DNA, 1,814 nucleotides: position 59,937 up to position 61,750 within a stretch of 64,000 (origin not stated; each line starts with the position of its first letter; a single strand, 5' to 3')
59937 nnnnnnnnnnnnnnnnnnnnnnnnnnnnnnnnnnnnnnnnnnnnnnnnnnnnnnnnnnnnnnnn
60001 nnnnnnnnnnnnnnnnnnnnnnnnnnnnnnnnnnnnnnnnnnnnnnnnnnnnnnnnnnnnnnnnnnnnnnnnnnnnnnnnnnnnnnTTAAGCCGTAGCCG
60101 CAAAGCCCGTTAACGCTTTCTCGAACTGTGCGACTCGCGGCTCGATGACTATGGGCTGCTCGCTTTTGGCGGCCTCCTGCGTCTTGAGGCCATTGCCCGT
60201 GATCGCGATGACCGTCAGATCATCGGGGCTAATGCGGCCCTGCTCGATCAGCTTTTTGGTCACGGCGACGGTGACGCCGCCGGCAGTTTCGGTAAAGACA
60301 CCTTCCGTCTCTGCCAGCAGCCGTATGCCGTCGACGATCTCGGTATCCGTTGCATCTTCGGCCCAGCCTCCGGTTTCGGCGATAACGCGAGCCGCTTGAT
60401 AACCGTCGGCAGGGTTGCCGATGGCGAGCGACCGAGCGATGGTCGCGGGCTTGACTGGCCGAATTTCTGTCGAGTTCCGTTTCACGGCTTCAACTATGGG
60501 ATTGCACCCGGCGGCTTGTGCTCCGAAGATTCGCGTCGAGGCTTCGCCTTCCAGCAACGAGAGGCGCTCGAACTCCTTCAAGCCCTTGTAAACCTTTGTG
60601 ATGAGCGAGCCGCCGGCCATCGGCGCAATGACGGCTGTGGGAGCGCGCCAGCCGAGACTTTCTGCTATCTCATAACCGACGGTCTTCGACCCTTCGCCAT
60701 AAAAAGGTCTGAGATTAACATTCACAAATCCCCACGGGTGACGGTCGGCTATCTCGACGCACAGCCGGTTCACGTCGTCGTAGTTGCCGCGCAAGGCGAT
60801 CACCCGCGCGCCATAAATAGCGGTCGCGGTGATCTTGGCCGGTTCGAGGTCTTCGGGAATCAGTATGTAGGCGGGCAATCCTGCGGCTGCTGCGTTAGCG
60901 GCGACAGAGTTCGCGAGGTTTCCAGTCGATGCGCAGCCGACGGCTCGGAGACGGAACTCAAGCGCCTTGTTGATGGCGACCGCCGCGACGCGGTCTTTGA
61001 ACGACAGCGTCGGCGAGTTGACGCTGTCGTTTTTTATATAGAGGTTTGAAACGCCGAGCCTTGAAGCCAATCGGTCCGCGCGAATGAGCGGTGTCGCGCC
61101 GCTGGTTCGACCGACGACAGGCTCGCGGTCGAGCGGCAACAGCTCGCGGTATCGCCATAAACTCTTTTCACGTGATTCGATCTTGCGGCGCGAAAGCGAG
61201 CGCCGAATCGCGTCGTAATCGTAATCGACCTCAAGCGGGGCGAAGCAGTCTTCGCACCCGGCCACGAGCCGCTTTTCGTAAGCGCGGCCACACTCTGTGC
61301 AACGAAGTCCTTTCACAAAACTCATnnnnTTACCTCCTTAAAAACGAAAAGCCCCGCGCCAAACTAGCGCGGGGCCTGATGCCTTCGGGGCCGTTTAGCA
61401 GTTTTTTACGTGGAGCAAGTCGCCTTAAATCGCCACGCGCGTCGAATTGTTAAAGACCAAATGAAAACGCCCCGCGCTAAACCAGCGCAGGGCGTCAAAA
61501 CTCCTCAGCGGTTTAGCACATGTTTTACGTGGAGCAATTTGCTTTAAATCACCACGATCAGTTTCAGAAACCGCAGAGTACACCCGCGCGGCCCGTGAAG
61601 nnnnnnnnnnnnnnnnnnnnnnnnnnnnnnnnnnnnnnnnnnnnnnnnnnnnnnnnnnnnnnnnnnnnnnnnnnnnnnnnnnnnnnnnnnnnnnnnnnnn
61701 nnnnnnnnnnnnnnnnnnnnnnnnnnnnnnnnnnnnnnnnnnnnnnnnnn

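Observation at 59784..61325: ThrC-like PLP enzyme plus MoaD-like GG-protein under met-type leaders: MetM/MetO-like homocysteine synthesis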

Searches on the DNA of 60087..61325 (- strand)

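Call 26: search_rna_families(source=L001, start=9000, end=10100, threshold=evalue, max_evalue=1)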
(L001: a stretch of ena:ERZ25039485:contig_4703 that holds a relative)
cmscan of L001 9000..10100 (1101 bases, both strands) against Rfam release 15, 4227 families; matches with E-value up to 1: 17.
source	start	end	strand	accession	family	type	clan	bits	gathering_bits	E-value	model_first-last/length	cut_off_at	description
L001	9843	9914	+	RF00521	SAM_alpha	Cis-reg; riboswitch;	-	32.7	36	2.5e-05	1-79/79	no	Alpha-proteobacteria SAM riboswitch aptamer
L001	9718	9847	+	RF00397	SNORA14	Gene; snRNA; snoRNA; HACA-box;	-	30.7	36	0.0015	1-135/135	no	Small nucleolar RNA SNORA14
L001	9599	9668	+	RF03510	mir-3660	Gene; miRNA;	-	26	70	0.01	1-82/82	no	mir-3660 microRNA precursor family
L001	9910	9945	+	RF01791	F6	Gene; sRNA;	-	25.8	46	0.045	1-57/57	no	F6 TB sRNA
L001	9911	9970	-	RF00512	Leu_leader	Cis-reg; leader;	-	24.9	50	0.013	1-148/148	no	Leucine operon leader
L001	9915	9952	-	RF02657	sot2652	Gene; sRNA;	-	23.6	61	0.0082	123-160/187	no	Sense overlapping transcript RNA 2652 (sot)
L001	9800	9845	+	RF02401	ClpQY_promoter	Cis-reg;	-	23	42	0.017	1-43/57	no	ClpQY promoter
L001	9908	9970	-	RF00506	Thr_leader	Cis-reg; leader;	-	22.3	55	0.16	1-118/118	no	Threonine operon leader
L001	9890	9944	+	RF00512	Leu_leader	Cis-reg; leader;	-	22.2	50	0.065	1-148/148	no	Leucine operon leader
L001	9910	9945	-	RF01791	F6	Gene; sRNA;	-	22.1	46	0.35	1-57/57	no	F6 TB sRNA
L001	9757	9829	+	RF00079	OmrA-B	Gene; sRNA;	-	21.9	40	0.18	1-87/87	no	OmrA-B family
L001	9726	9795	+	RF00521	SAM_alpha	Cis-reg; riboswitch;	-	21.4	36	0.03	1-79/79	no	Alpha-proteobacteria SAM riboswitch aptamer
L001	9584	9679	+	RF03283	mir-1010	Gene; miRNA;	-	21.4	70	0.1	1-93/93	no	mir-1010 microRNA precursor family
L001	9917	9963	+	RF02401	ClpQY_promoter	Cis-reg;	-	20.3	42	0.086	1-57/57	no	ClpQY promoter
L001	9905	9940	+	RF02657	sot2652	Gene; sRNA;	-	17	61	0.37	125-160/187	no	Sense overlapping transcript RNA 2652 (sot)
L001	9758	9831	+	RF02837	anti-hemB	Gene; sRNA;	-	16.8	49.5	0.46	1-81/81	no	Burkholderia RNA 7 (anti-hemB)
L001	9884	9950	+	RF02353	BjrC68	Gene; sRNA;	-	16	39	0.32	1-82/82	no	Bradyrhizobiaceae sRNA BjrC68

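Call 39: search_rna_families(source=L082, start=7600, end=8100, threshold=evalue, max_evalue=0.1)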
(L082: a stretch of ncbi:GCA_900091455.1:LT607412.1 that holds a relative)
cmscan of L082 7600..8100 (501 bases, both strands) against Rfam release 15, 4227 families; matches with E-value up to 0.1: 1.
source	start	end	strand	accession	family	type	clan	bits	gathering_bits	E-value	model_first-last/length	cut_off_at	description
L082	7855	7990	+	RF00162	SAM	Cis-reg; riboswitch;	CL00012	69.2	44.4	3.6e-16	1-108/108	no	SAM riboswitch aptamer (S box leader)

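Call 48: search_rna_families(sources=[L007, L009, L018, L019, L027, L029, L046, L063], threshold=gathering)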
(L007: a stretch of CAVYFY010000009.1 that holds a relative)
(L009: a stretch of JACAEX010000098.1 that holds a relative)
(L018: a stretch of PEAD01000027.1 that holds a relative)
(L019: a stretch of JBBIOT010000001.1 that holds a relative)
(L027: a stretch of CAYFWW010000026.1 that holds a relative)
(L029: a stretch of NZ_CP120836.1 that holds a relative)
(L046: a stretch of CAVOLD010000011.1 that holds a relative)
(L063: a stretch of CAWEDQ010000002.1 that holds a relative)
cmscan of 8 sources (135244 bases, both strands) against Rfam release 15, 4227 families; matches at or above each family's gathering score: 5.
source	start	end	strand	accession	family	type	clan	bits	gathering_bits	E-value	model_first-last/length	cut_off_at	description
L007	7805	7912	+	RF00162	SAM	Cis-reg; riboswitch;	CL00012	81.9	44.4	1.9e-17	1-108/108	no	SAM riboswitch aptamer (S box leader)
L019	6061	6134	+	RF00005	tRNA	Gene; tRNA;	CL00001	74.1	29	4.9e-14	1-71/71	no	tRNA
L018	15000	15093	-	RF01852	tRNA-Sec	Gene; tRNA;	CL00001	71.3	47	2.8e-12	1-91/91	no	Selenocysteine transfer RNA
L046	7714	7826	+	RF00162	SAM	Cis-reg; riboswitch;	CL00012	69.2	44.4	9.3e-14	1-108/108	no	SAM riboswitch aptamer (S box leader)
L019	5531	5604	+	RF00005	tRNA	Gene; tRNA;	CL00001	68.1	29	2.2e-12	1-71/71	no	tRNA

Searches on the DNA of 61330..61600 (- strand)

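Call 24: search_rna_families(source=window, start=61330, end=61600, threshold=evalue, max_evalue=10, show_alignments=4)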
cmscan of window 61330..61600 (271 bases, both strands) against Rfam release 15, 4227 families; matches with E-value up to 10: 16.
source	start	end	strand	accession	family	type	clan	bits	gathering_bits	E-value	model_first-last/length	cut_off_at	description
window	61375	61446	-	RF00521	SAM_alpha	Cis-reg; riboswitch;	-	27.5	36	0.00016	1-79/79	no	Alpha-proteobacteria SAM riboswitch aptamer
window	61493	61565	-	RF00521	SAM_alpha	Cis-reg; riboswitch;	-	22.3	36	0.0041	1-79/79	no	Alpha-proteobacteria SAM riboswitch aptamer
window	61340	61430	-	RF04312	trpB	Cis-reg;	-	19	59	2.3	1-107/107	no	trpB ncRNA motif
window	61347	61374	-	RF02401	ClpQY_promoter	Cis-reg;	-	18.3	42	0.069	1-24/57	no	ClpQY promoter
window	61348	61408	-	RF01393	isrJ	Gene; sRNA;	-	18.3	37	0.34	1-75/75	no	isrJ Hfq binding RNA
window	61346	61491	-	RF00512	Leu_leader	Cis-reg; leader;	-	17.7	50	0.23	1-148/148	no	Leucine operon leader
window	61345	61381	+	RF01791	F6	Gene; sRNA;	-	15.9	46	2.6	1-57/57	no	F6 TB sRNA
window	61462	61495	-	RF01862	TB10Cs4H2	Gene; snRNA; snoRNA; HACA-box;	-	14.9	50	2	14-53/67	no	Trypanosomatid snoRNA TB10Cs4H2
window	61394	61437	-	RF01726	SAM-II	Cis-reg; riboswitch;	-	14.6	44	3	6-51/60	no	SAM-II riboswitch aptamer (SAM-II long loop)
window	61345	61381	-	RF01791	F6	Gene; sRNA;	-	14.2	46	7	1-57/57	no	F6 TB sRNA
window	61503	61561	-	RF01726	SAM-II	Cis-reg; riboswitch;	-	14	44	4.1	1-60/60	no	SAM-II riboswitch aptamer (SAM-II long loop)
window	61461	61533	-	RF02837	anti-hemB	Gene; sRNA;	-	13.3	49.5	1.1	1-81/81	no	Burkholderia RNA 7 (anti-hemB)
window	61352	61377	+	RF02401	ClpQY_promoter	Cis-reg;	-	13.2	42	1.3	1-22/57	no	ClpQY promoter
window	61343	61431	-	RF00021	Spot_42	Gene; sRNA;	-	12.9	80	5.4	1-115/115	no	Spot 42 RNA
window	61330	61380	+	RF00512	Leu_leader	Cis-reg; leader;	-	12.4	50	5.3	101-148/148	5'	Leucine operon leader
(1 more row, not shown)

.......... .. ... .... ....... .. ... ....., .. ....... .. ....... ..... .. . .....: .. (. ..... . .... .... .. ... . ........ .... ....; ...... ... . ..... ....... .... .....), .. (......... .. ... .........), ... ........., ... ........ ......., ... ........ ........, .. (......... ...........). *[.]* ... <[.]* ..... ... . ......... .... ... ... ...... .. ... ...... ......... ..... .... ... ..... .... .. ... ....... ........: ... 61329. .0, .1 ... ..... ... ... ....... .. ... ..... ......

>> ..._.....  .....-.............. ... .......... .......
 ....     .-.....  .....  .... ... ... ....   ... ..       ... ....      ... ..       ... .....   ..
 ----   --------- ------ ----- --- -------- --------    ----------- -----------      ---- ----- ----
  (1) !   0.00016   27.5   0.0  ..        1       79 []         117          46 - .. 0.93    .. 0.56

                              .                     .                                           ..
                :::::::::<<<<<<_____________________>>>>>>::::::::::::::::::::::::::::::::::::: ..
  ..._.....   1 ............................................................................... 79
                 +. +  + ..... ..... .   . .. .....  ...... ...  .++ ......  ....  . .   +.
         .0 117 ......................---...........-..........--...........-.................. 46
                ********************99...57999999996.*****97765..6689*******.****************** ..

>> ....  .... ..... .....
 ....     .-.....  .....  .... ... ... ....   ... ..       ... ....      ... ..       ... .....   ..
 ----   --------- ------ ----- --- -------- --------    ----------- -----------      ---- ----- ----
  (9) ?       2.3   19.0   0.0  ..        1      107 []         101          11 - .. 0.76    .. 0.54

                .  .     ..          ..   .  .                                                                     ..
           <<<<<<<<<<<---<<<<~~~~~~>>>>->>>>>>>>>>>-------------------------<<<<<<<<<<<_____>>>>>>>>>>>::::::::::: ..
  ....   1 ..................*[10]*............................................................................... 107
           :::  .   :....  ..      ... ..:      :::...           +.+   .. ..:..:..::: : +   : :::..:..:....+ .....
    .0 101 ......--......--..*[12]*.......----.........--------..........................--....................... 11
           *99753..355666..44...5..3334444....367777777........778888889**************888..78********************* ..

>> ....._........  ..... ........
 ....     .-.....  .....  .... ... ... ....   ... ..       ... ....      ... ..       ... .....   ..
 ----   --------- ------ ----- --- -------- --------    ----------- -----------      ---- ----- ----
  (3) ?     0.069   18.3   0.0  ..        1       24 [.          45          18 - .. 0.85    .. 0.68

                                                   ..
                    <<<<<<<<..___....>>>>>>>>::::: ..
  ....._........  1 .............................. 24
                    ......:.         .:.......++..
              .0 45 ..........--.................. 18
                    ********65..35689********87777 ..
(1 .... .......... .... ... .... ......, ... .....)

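Call 46: build_rna_model(alignment_id=A3, structure=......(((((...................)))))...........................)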
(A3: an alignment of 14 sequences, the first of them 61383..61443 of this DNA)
Model R1 built from alignment A3 (14 sequences, 62 columns); structure: as given.
model positions 61; base pairs 5; branch points 0; effective number of sequences 4.21; information 0.916 bits per position. Calibrated on 0.2 Mb of random sequence (short: E-values are rough).
structure used (alignment columns):
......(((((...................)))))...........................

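Call 47: search_with_rna_model(model_id=R1, sources=[window, L001, L002, L003, L004, L005, L006, L007, L008, L009, L010, L011, L012, L013, L014, L015, L016, L017, L018, L019, L020, L021, L022, L023, L024, L025, L026, L027, L028, L029, L030, L031, L032, L033, L034, L035, L036, L037, L038, L039, L040, L041, L042, L043, L044, L045, L046, L047, L048, L049, L050, L051, L052, L053, L054, L055, L056, L057, L058, L059, L060, L061, L062, L063, L064, L065, L066, L067, L068, L069, L070, L071, L072, L073, L074, L075, L076, L077, L078, L079, L080, L081, L082], max_evalue=1)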
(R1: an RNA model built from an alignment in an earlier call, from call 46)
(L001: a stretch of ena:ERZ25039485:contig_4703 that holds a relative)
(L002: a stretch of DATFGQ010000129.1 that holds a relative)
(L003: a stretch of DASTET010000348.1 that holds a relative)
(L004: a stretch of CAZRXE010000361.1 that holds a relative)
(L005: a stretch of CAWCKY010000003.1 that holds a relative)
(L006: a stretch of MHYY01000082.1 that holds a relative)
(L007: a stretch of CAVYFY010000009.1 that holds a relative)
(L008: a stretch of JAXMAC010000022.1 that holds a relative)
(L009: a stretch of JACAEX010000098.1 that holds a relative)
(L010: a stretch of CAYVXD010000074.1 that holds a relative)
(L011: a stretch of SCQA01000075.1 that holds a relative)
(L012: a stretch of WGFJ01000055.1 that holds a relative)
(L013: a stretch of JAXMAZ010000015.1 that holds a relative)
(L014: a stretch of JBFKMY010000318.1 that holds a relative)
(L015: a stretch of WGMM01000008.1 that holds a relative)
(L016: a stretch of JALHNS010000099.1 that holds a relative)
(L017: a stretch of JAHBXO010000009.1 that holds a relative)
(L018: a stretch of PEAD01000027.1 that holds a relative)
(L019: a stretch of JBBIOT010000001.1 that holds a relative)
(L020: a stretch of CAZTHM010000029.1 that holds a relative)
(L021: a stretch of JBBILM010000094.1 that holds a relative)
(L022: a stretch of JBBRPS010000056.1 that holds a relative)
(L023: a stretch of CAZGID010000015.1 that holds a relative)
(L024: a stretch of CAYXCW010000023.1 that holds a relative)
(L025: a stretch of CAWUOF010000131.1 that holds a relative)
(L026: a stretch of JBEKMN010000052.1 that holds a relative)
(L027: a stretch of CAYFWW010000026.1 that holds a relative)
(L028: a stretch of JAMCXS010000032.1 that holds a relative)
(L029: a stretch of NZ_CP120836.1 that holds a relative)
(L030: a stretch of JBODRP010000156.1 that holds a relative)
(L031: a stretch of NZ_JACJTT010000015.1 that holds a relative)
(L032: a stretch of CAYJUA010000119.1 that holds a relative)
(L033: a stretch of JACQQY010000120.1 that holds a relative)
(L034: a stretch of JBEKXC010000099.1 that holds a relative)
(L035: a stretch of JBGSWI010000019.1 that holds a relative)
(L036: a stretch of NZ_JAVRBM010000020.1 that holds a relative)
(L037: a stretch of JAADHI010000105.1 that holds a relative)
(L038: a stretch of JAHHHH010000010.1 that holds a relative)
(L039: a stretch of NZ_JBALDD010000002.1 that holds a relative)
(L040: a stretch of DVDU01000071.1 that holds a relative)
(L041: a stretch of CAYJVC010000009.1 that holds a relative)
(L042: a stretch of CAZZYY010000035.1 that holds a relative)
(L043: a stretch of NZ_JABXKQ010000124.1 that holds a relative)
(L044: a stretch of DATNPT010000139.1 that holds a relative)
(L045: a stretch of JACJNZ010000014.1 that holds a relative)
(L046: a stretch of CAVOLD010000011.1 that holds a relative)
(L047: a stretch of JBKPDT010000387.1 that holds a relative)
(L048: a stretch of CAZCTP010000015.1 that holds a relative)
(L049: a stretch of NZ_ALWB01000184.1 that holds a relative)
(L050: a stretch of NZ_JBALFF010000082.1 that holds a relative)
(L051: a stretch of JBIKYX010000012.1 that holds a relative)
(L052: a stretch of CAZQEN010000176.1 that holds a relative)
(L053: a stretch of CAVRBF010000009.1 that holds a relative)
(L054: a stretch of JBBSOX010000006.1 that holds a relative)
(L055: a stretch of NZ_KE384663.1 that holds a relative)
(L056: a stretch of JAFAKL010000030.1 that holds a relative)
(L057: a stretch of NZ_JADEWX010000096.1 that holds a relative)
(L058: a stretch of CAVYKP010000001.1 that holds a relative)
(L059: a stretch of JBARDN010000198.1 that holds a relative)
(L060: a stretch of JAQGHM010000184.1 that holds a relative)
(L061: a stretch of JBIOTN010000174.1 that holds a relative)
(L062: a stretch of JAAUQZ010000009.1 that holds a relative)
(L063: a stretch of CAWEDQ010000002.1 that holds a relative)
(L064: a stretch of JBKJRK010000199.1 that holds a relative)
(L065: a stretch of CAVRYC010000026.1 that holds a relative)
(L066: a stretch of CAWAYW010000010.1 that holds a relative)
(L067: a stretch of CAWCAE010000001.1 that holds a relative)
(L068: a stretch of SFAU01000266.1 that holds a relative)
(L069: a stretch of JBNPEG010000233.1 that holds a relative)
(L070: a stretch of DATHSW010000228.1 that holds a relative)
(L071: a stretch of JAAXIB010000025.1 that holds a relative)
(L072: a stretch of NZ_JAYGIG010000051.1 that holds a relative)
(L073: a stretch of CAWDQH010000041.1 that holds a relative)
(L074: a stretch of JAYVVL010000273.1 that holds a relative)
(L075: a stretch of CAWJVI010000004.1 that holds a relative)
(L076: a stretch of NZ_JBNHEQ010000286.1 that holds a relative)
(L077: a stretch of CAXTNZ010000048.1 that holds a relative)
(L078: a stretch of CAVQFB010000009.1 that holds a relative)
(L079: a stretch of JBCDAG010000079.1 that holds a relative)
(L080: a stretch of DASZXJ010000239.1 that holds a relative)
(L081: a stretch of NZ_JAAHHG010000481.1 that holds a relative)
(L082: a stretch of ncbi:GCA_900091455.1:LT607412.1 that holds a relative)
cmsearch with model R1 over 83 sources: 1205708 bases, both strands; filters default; matches with E-value up to 1: 15.
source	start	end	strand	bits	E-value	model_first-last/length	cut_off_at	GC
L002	11829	11889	+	81.6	2.2e-18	1-61/61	no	0.41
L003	7867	7927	+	79.8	6.8e-18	1-61/61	no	0.49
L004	2635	2696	+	78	2e-17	1-61/61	no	0.47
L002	7856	7916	+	76.7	4.4e-17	1-61/61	no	0.56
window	61383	61443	-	76.2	5.9e-17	1-61/61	no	0.56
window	61501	61562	-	75.3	1e-16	1-61/61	no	0.44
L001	9846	9905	+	75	1.2e-16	1-61/61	no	0.48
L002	7738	7799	+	74.5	1.6e-16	1-61/61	no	0.45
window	57461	57520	-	72.6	5.4e-16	1-61/61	no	0.38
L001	9729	9790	+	71.6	9.8e-16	1-61/61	no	0.44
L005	6740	6801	+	69.4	3.6e-15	1-61/61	no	0.45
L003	7748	7809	+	69.3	4e-15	1-61/61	no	0.5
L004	2755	2815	+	68.5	6.2e-15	1-61/61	no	0.41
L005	6976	7035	+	67.1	1.5e-14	1-61/61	no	0.47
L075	16020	16082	+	15.2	0.71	1-61/61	no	0.57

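Call 62: search_with_rna_model(model_id=R1, sources=[window, L001, L002, L003, L004, L005, L085, L087, L088, L089, L090], max_evalue=0.001, make_alignment=true)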
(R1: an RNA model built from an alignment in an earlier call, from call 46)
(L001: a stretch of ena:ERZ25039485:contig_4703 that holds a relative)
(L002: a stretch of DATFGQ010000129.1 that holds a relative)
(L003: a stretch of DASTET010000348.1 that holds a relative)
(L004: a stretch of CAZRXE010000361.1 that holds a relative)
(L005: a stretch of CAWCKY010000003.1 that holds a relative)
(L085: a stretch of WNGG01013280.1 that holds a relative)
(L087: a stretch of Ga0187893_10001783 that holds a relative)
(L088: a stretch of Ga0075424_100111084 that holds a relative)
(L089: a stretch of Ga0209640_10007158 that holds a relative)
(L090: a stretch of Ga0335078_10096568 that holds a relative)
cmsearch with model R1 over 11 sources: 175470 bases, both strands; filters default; matches with E-value up to 0.001: 23.
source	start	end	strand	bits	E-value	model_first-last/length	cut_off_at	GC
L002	11829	11889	+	81.6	3.2e-19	1-61/61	no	0.41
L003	7867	7927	+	79.8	9.9e-19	1-61/61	no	0.49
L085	3293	3353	+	79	1.6e-18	1-61/61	no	0.44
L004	2635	2696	+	78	2.9e-18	1-61/61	no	0.47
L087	3058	3118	+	77.8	3.2e-18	1-61/61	no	0.52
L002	7856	7916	+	76.7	6.5e-18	1-61/61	no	0.56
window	61383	61443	-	76.2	8.6e-18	1-61/61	no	0.56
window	61501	61562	-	75.3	1.5e-17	1-61/61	no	0.44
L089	6779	6839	+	75.3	1.5e-17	1-61/61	no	0.44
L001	9846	9905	+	75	1.8e-17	1-61/61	no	0.48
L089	2739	2799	+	75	1.8e-17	1-61/61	no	0.54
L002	7738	7799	+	74.5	2.4e-17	1-61/61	no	0.45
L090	738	797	+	73.5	4.5e-17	1-61/61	no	0.45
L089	2620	2681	+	72.9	6.3e-17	1-61/61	no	0.5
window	57461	57520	-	72.6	7.8e-17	1-61/61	no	0.38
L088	1432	1491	+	71.8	1.2e-16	1-61/61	no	0.43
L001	9729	9790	+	71.6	1.4e-16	1-61/61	no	0.44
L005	6740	6801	+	69.4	5.3e-16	1-61/61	no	0.45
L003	7748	7809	+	69.3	5.8e-16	1-61/61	no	0.5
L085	3178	3239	+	69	6.8e-16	1-61/61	no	0.44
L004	2755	2815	+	68.5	9e-16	1-61/61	no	0.41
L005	6976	7035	+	67.1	2.2e-15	1-61/61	no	0.47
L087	2941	3002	+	63.5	2e-14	1-61/61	no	0.45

Alignment A4: 23 matches aligned to the model, 62 columns, each read 5' to 3' on its own strand. Consensus structure (alignment columns), stored with it:
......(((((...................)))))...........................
